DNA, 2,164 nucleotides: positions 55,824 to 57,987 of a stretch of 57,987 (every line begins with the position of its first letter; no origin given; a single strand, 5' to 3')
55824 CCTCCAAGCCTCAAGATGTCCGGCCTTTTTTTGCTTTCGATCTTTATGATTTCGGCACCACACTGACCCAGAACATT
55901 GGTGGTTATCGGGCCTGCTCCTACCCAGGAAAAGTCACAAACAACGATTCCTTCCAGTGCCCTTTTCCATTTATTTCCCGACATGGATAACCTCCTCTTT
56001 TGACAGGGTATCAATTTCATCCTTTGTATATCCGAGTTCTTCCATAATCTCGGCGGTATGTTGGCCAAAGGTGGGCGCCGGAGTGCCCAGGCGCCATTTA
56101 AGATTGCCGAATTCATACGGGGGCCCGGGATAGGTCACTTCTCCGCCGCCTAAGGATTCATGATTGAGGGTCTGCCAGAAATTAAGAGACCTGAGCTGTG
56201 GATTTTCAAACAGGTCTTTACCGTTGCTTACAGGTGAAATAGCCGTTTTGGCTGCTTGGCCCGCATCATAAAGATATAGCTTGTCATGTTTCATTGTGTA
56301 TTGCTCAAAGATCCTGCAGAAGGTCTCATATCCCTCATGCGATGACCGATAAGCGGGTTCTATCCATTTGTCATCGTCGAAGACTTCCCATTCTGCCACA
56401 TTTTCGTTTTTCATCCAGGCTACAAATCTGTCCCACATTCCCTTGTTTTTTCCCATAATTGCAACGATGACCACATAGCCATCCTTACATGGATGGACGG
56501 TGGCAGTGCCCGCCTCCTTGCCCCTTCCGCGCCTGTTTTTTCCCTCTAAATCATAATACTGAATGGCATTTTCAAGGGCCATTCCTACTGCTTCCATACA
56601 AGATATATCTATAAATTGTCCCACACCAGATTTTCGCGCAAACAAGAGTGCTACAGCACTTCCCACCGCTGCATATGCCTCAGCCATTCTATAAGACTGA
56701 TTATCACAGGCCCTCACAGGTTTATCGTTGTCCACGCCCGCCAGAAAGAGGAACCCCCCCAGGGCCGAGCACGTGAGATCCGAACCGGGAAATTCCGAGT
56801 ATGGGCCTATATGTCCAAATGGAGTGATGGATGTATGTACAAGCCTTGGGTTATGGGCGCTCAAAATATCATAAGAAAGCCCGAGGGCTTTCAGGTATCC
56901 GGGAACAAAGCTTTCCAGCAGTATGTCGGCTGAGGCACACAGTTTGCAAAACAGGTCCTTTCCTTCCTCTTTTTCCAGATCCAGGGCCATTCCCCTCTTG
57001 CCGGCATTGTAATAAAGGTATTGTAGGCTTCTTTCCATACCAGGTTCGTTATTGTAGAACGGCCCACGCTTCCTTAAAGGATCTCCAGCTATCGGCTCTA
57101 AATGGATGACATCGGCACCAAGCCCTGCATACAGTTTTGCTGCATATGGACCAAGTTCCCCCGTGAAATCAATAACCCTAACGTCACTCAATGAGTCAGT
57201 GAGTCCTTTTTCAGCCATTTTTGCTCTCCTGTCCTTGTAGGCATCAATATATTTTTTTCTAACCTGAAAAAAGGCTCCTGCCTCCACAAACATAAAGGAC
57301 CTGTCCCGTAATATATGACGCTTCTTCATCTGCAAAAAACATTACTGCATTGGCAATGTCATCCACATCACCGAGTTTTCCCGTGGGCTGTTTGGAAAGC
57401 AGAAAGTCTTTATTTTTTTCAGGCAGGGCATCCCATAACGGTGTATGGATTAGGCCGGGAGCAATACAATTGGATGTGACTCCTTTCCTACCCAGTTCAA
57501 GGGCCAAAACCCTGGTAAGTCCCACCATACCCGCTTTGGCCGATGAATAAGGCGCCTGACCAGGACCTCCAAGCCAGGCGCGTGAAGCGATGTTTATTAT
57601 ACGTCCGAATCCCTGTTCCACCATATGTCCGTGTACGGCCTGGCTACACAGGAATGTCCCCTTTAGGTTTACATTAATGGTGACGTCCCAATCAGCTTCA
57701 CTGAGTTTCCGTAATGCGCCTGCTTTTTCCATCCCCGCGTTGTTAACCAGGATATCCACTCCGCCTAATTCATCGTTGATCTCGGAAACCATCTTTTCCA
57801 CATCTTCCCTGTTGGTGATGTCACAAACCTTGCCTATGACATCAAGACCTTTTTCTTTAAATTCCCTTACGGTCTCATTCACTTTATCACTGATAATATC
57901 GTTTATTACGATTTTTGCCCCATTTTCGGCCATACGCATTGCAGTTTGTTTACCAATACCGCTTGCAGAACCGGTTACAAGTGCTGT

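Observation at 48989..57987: bbs-type (substituted-succinyl-CoA beta-oxidation) operon with its own EtfAB and a membrane FeS oxidoreductase; substrate unknown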

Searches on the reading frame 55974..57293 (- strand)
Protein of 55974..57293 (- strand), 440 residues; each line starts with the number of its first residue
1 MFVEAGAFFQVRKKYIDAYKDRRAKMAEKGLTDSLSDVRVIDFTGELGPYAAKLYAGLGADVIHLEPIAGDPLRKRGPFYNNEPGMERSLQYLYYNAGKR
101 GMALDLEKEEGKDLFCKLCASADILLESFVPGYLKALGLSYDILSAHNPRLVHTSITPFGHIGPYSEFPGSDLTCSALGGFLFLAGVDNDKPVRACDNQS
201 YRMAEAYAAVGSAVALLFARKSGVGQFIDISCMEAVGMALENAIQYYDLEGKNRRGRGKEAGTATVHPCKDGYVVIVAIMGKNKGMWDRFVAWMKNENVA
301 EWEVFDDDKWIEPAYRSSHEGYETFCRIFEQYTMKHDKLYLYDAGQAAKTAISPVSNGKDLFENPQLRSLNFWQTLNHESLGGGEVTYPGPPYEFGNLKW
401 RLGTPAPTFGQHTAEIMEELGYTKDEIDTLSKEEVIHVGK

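Call 5: search_protein_families(library=pfam, proteins=[window:55974-57218:-])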
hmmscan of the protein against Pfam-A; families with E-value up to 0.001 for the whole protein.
window:55974-57218:- (415 aa): 1 family
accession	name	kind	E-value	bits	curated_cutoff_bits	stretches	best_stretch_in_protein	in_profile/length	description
PF02515.22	CoA_transf_3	-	1.1e-75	255.5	23.3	1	10-388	1-366/366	CoA-transferase family III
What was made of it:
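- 55971..57218 (-): bbsE, a family-III CoA-transferase subunit (415 aa). Pfam CoA_transf_3 (call 5).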

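Call 6: search_protein_families(library=ncbifam, proteins=[window:55974-57218:-])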
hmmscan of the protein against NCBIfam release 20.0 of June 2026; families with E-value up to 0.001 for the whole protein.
window:55974-57218:- (415 aa): 7 families
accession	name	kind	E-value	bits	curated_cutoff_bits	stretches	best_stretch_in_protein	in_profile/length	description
NF052585.1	SucGlutTfsCaiB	equivalog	1e-51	175.8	750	1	9-399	7-392/394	succinate--glutarate CoA-transferase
NF003809.0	PRK05398.1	subfamily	2.1e-44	151.7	442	2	8-211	3-204/416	formyl-CoA transferase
NF041294.1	Scnl_mescCoAtase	equivalog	8.1e-39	133.8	700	1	9-392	3-380/381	succinyl-CoA:mesaconate CoA-transferase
TIGR03253.1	oxalate_frc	equivalog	8.4e-39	133.4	504.2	2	8-211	2-203/416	formyl-CoA transferase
NF008511.0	PRK11430.1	equivalog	9.8e-32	110.5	522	1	12-231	12-228/381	CoA:oxalate CoA-transferase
NF002914.1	PRK03525.1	equivalog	1.2e-30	106.7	413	1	9-412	9-398/400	L-carnitine CoA-transferase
TIGR04253.1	mesacon_CoA_iso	equivalog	5.3e-12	45.4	725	1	24-134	18-125/403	2-methylfumaryl-CoA isomerase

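Call 7: find_encoding_contigs(protein=window:55974-57218:-, flank=10000, max_places=6)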
Protein window:55974-57218:- (415 aa): no gene with exactly this product is on record in the collection.
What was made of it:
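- Tried and rejected: The look-up with the 415-aa BbsE failed because the database holds the 440-aa gene call (call 7).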

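Call 35: find_encoding_contigs(protein=window:55974-57293:-, flank=10000, max_places=10)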
Protein window:55974-57293:- (440 aa): 4 contigs read that carry it; 3 places shown.
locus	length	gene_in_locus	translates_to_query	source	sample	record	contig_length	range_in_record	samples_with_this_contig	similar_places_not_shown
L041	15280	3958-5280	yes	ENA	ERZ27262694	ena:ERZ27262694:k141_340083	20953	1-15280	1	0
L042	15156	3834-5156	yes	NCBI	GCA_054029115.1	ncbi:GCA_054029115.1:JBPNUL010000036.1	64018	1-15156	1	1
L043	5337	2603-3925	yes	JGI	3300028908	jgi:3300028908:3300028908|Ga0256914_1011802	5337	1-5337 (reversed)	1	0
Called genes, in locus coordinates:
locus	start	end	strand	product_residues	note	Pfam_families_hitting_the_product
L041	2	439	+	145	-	?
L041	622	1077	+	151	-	PF12172:zf-ChsH2, PF01796:OB_ChsH2_C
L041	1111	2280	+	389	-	PF00108:Thiolase_N, PF22691:Thiolase_C_1, PF02803:Thiolase_C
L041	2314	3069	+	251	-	PF00106:adh_short, PF08659:KR (weak), PF23441:SDR (weak), PF13561:adh_short_C2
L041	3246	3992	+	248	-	PF00106:adh_short, PF08659:KR, PF23441:SDR (weak), PF13561:adh_short_C2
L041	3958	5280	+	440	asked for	PF02515:CoA_transf_3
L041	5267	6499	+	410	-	PF02515:CoA_transf_3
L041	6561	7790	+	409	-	PF02771:Acyl-CoA_dh_N, PF02770:Acyl-CoA_dh_M, PF00441:Acyl-CoA_dh_1, PF08028:Acyl-CoA_dh_2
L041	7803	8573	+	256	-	PF00378:ECH_1, PF16113:ECH_2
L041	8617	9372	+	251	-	PF01012:ETF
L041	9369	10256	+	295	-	PF01012:ETF, PF00766:ETF_alpha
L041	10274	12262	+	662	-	PF12797:Fer4_2 (faint), PF13183:Fer4_8, PF13187:Fer4_9, PF13237:Fer4_10, PF13484:Fer4_16 (weak), PF13534:Fer4_17 (weak), PF14697:Fer4_21 (faint), PF02754:CCG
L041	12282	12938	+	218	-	PF01965:DJ-1_PfpI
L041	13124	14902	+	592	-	PF03255:ACCA (faint), PF01039:Carboxyl_trans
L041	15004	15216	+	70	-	PF00364:Biotin_lipoyl, PF25917:BSH_RND (faint), PF25973:BSH_CzcB (faint), PF25984:BSH_YknX (faint)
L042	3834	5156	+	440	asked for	PF02515:CoA_transf_3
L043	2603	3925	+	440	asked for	PF02515:CoA_transf_3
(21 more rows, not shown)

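Call 73: search_solved_structures(query=window:55974-57218:-, max_evalue=1e-30, show_alignments=1)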
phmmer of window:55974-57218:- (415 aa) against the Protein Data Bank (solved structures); distinct sequences matched with E-value up to 1e-30: 5.
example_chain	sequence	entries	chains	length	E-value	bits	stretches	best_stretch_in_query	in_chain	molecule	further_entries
9fn0_A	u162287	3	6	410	2.6e-175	586.5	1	10-412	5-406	Subunit of Benzylsuccinate CoA-transferase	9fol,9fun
9br6_A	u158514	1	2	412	1.1e-40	143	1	10-396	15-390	Succinate--hydroxymethylglutarate CoA-transferase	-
9br7_A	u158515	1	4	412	3.4e-40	141.3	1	10-396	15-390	Succinate--hydroxymethylglutarate CoA-transferase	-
4ed9_A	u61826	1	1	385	5.9e-36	127.3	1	12-395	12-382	CAIB/BAIF family protein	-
9fn0_B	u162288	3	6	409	5.5e-33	117.5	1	10-411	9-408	Subunit of Benzylsuccinate CoA-transferase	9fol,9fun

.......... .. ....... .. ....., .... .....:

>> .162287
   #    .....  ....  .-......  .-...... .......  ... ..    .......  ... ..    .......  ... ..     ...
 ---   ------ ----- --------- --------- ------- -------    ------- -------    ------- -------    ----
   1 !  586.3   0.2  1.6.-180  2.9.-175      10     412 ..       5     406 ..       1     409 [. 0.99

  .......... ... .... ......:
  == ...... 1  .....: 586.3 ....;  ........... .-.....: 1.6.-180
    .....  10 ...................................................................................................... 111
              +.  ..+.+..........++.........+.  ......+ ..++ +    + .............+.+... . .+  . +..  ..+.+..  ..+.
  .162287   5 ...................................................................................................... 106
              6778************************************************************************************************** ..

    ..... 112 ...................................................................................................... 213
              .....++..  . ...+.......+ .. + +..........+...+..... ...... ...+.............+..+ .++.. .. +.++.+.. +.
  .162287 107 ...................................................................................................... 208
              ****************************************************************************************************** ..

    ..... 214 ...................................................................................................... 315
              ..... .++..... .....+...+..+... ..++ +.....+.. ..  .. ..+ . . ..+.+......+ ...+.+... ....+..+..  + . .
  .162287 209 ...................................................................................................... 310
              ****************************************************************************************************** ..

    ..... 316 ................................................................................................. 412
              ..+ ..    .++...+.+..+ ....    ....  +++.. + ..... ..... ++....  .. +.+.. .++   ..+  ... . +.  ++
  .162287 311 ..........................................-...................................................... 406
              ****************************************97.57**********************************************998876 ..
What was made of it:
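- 55971..57218 (-): 587 bits to PDB 9fn0_A, benzylsuccinate CoA-transferase subunit, aligned over residues 10-412; the next hit scores 143 bits (call 73).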

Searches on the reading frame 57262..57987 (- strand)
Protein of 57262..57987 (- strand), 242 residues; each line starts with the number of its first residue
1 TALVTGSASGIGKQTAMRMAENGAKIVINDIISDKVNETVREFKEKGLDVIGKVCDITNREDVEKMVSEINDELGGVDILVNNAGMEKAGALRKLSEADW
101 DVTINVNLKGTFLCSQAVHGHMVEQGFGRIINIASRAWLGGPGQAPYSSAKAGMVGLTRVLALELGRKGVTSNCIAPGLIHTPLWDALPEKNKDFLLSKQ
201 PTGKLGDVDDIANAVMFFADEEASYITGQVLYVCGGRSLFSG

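Call 5: search_protein_families(library=pfam, proteins=[window:57262-57987:-])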
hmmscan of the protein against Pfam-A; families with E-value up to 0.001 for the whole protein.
window:57262-57987:- (242 aa): 5 families
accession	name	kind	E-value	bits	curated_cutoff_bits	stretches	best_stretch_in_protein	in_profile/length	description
PF13561.12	adh_short_C2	-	4.1e-63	213.5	27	1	6-236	1-234/236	Enoyl-(Acyl carrier protein) reductase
PF00106.31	adh_short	-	3.6e-59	200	26.6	1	1-191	2-193/195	short chain dehydrogenase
PF08659.16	KR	-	1.1e-16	61.7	22.6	1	1-158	2-160/180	KR domain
PF23441.1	SDR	-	4.7e-07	29.9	27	1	2-236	10-254/258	SDR-like rossmann domain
PF01370.27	Epimerase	-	0.00033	20.6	20.9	0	2-146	1-126/240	NAD dependent epimerase/dehydratase family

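Call 6: search_protein_families(library=ncbifam, proteins=[window:57262-57987:-])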
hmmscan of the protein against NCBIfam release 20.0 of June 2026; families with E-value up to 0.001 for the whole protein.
window:57262-57987:- (242 aa): 235 families (the best 25 are shown)
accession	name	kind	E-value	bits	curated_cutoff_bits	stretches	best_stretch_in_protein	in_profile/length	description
NF004198.0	PRK05653.1-3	equivalog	7.8e-77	258.1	296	1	1-238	9-247/248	3-oxoacyl-ACP reductase FabG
TIGR01830.1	3oxo_ACP_reduc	equivalog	1.1e-74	251.2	297.75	1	2-236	1-237/239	3-oxoacyl-[acyl-carrier-protein] reductase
NF009466.0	PRK12826.1-2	subfamily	7.6e-68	228.6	222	1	2-237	6-244/248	3-oxoacyl-ACP reductase FabG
NF004197.0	PRK05653.1-1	equivalog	1.2e-64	218.4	332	1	2-236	10-245/249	3-oxoacyl-ACP reductase FabG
NF009093.0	PRK12429.1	subfamily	2.1e-64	217.3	258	1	1-236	7-255/259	3-hydroxybutyrate dehydrogenase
NF009464.0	PRK12824.1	subfamily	2.3e-62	210.8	269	1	2-237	5-242/245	3-oxoacyl-ACP reductase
TIGR01963.1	PHB_DH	subfamily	7e-62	209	307.05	1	1-236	3-251/255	3-hydroxybutyrate dehydrogenase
TIGR01829.1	AcAcCoA_reduct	subfamily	6.1e-61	206.2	302.1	1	2-237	3-240/242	acetoacetyl-CoA reductase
NF005559.1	PRK07231.1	subfamily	1.6e-60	204.7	215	1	1-238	6-248/249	glucose 1-dehydrogenase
NF004791.0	PRK06138.1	equivalog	1.7e-60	204.5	312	1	2-238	8-250/252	SDR family oxidoreductase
NF004202.0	PRK05653.2-2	equivalog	1.2e-59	202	333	1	1-239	9-249/259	3-oxoacyl-ACP reductase FabG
NF009468.0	PRK12826.1-4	equivalog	1.2e-58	198.8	318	1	2-239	10-249/256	SDR family oxidoreductase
NF004818.0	PRK06172.1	equivalog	2.7e-58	197.3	336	1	2-236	10-249/253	SDR family oxidoreductase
NF009546.0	PRK12935.1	equivalog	8.4e-58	195.8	418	1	2-236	9-244/247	acetoacetyl-CoA reductase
NF005488.0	PRK07097.1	equivalog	1.3e-57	194.9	369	1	2-236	13-256/266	gluconate 5-dehydrogenase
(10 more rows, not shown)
